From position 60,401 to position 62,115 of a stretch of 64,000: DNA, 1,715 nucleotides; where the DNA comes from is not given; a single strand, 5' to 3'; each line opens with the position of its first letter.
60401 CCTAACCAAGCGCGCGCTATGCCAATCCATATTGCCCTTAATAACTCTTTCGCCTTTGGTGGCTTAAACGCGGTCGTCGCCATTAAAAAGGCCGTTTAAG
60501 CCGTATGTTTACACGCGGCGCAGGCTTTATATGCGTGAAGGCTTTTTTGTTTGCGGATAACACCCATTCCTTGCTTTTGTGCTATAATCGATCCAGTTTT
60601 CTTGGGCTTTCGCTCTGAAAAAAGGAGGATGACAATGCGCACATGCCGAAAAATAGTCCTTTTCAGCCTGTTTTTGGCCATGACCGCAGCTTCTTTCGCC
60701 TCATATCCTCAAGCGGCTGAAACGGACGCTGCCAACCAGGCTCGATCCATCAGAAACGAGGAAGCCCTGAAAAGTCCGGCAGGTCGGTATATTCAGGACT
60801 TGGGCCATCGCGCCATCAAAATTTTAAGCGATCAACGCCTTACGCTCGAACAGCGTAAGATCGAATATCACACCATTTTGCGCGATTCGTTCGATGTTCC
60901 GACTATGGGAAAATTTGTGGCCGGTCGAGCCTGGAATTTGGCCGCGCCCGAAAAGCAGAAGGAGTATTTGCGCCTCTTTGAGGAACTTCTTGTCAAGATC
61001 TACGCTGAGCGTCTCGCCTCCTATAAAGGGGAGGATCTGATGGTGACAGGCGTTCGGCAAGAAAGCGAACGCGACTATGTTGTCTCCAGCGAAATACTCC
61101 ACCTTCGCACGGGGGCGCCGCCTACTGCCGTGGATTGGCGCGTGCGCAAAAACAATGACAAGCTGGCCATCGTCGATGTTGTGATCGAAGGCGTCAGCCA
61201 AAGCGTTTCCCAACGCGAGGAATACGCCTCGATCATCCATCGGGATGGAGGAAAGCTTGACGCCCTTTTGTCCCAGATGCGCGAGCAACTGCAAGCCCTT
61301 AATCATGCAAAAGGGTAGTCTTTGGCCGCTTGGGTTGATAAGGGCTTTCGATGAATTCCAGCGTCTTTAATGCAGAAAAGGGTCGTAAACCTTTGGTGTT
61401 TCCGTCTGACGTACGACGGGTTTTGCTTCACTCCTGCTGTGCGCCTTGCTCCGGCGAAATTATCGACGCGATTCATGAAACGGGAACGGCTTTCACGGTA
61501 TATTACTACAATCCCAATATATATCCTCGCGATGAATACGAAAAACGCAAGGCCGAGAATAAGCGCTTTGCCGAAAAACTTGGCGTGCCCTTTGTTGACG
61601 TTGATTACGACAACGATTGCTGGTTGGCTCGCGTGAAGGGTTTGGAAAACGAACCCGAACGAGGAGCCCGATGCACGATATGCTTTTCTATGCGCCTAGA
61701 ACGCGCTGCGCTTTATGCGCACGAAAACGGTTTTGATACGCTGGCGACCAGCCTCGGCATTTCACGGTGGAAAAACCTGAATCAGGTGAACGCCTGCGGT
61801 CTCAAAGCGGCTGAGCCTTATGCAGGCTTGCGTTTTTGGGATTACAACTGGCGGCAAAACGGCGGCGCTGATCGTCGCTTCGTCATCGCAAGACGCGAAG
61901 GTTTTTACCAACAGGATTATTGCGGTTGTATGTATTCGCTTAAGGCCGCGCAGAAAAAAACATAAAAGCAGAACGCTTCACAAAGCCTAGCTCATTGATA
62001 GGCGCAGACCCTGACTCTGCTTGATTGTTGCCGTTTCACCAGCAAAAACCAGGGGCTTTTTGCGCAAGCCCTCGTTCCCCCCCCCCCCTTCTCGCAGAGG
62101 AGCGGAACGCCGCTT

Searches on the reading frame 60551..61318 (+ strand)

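Call 94: search_protein_families(library=pfam, proteins=[window:60551-61318:+], max_evalue=0.001)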
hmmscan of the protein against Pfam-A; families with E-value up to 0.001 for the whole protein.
window:60551-61318:+ (255 aa): 1 family
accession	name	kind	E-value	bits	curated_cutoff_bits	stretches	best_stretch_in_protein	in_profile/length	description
PF05494.18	MlaC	-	5.7e-37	127.5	26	1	86-245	5-166/166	MlaC protein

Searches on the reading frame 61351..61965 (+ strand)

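Call 94: search_protein_families(library=pfam, proteins=[window:61351-61965:+], max_evalue=0.001)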
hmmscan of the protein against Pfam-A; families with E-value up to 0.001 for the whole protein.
window:61351-61965:+ (204 aa): 1 family
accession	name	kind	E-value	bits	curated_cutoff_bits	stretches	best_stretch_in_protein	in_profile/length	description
PF02677.20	QueH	-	1.6e-63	214.4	23.5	1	24-198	1-174/175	Epoxyqueuosine reductase QueH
